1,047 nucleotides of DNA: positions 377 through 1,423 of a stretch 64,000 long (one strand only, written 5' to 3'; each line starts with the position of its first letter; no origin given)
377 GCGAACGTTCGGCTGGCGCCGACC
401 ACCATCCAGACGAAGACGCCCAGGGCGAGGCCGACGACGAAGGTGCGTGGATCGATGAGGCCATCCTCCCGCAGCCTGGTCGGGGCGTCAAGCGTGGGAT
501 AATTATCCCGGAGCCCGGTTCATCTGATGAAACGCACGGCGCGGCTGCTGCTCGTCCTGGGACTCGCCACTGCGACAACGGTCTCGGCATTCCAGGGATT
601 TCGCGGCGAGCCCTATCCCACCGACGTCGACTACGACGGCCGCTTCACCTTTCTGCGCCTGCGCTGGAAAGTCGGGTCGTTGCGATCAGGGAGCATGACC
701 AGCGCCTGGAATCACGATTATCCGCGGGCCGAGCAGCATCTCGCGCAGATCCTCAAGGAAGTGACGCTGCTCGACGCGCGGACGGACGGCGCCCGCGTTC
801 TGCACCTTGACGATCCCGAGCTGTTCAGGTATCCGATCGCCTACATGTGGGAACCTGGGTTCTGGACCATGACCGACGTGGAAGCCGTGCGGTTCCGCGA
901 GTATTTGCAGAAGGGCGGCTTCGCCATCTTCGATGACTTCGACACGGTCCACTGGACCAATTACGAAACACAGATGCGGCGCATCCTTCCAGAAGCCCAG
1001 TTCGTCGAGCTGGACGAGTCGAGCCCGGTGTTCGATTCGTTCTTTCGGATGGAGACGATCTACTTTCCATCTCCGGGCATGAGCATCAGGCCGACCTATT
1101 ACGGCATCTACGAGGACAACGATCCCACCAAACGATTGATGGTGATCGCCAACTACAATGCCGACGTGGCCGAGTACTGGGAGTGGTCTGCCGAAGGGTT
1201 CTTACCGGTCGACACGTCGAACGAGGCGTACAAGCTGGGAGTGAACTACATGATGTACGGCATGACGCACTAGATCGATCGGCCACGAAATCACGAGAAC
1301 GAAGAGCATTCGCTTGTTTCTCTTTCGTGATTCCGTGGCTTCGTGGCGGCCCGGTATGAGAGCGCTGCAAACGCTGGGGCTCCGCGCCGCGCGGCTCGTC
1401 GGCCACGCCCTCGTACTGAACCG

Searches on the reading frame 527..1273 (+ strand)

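Call 66: search_protein_families(library=pfam, proteins=[window:527-1273:+], max_evalue=0.00001)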
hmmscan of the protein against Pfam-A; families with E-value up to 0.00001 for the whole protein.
window:527-1273:+ (248 aa): 1 family
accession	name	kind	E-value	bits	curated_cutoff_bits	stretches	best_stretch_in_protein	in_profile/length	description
PF13709.12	DUF4159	-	2.4e-42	145.2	25.9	1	52-246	5-202/202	Domain of unknown function (DUF4159)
